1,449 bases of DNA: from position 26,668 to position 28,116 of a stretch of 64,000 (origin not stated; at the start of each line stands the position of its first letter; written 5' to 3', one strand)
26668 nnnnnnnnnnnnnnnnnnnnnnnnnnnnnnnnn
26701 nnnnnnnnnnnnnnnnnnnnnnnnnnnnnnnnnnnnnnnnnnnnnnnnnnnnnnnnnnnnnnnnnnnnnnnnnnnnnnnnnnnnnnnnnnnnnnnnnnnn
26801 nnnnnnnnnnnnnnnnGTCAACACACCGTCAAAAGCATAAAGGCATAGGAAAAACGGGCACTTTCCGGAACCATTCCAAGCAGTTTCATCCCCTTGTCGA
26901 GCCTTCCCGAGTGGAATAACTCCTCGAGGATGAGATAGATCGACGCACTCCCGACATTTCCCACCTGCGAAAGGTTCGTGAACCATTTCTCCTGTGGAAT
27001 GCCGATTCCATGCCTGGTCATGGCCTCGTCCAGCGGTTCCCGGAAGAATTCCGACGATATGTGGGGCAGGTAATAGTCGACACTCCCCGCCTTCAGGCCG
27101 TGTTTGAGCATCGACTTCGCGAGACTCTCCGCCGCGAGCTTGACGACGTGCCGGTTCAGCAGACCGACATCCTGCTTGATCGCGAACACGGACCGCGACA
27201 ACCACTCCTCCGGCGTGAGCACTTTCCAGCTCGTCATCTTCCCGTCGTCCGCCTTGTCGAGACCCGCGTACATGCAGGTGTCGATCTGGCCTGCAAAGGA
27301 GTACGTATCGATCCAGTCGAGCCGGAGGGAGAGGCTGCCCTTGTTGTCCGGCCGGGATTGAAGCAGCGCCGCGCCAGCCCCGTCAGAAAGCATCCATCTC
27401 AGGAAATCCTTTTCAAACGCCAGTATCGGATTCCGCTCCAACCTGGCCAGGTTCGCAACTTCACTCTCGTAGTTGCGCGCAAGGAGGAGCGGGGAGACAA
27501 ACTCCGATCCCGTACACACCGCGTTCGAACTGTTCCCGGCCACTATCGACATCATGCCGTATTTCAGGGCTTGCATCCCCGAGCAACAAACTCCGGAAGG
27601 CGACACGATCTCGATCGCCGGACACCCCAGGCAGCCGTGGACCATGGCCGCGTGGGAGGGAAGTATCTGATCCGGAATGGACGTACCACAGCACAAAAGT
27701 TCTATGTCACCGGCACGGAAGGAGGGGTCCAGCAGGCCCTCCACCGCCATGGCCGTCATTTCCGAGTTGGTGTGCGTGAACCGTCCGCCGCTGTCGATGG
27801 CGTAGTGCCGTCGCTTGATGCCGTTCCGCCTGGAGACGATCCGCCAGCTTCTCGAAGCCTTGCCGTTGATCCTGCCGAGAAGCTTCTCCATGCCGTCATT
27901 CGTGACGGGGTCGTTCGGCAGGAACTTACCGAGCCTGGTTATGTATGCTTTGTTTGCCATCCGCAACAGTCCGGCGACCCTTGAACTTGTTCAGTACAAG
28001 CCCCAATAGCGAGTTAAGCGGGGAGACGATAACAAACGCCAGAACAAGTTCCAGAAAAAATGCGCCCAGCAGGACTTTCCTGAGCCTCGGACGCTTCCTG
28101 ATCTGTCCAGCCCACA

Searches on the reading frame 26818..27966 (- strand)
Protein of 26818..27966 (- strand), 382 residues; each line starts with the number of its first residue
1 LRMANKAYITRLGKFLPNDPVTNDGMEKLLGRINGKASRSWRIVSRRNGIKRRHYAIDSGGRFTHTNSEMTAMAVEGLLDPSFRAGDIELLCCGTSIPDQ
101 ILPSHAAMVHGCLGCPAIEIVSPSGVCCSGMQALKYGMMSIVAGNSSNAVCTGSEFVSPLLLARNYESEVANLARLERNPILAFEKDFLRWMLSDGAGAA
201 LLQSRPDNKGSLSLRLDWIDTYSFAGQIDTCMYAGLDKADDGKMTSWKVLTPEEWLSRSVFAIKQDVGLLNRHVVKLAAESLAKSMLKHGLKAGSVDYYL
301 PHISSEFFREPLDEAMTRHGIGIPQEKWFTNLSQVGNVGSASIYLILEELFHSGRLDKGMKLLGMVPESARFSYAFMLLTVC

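Call 96: search_protein_families(library=pfam, proteins=[window:26818-27966:-], max_evalue=0.00001)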
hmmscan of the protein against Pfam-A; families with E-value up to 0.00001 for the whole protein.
window:26818-27966:- (382 aa): 1 family
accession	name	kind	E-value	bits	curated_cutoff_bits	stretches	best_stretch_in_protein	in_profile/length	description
PF08541.16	ACP_syn_III_C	-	1.4e-09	38.4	26.6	1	288-363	3-73/90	3-Oxoacyl-[acyl-carrier-protein (ACP)] synthase III C terminal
